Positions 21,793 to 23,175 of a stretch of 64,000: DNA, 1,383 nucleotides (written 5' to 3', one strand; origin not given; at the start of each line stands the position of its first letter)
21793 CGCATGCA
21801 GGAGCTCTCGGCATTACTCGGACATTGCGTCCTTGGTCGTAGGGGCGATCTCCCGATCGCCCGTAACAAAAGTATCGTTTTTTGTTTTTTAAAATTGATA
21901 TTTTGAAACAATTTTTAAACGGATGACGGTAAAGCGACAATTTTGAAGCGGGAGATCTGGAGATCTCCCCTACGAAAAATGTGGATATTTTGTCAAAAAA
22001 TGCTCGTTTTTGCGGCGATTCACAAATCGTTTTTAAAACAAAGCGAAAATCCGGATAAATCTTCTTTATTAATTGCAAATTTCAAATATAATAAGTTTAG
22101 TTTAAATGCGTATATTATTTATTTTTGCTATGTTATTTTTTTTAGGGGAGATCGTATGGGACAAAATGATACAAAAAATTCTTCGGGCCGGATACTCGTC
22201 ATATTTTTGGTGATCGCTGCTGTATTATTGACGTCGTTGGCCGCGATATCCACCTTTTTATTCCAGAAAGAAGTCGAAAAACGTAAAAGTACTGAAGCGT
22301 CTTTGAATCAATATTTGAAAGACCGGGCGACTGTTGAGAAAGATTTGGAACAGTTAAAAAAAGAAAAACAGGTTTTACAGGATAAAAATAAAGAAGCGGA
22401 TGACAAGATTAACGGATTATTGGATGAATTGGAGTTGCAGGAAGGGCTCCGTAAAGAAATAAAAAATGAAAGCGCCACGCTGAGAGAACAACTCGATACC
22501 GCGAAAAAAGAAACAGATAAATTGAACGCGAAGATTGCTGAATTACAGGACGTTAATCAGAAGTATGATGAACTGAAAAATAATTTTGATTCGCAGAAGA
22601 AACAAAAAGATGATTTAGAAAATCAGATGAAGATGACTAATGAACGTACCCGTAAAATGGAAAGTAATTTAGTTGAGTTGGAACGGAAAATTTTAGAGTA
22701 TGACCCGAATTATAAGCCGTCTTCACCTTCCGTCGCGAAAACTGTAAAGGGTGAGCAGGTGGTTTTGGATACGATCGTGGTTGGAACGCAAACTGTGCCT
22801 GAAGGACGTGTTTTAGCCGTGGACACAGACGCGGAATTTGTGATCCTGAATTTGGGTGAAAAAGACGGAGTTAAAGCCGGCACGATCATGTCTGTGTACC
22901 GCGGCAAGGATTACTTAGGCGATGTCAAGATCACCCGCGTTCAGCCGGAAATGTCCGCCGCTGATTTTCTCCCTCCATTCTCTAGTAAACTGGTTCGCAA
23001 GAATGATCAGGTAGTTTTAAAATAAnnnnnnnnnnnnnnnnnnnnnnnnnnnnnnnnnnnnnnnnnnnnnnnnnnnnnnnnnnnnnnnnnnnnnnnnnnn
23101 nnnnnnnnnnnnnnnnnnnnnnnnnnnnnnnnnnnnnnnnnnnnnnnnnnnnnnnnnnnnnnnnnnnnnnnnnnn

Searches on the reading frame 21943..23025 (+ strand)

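Call 25: search_protein_families(library=pfam, proteins=[window:21943-23025:+], max_evalue=0.00001)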
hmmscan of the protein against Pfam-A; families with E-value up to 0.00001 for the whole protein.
window:21943-23025:+ (360 aa): 0 families

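Call 54: search_protein_families(library=pfam, proteins=[window:21943-23025:+], max_evalue=0.001)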
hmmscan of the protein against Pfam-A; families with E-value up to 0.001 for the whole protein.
window:21943-23025:+ (360 aa): 1 family
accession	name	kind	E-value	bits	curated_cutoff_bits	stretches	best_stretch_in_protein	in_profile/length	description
PF24922.1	ACBP4_C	-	0.00054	20.6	31.2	1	132-232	2-102/105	Acyl-CoA-binding domain-containing protein 4-6, C-terminal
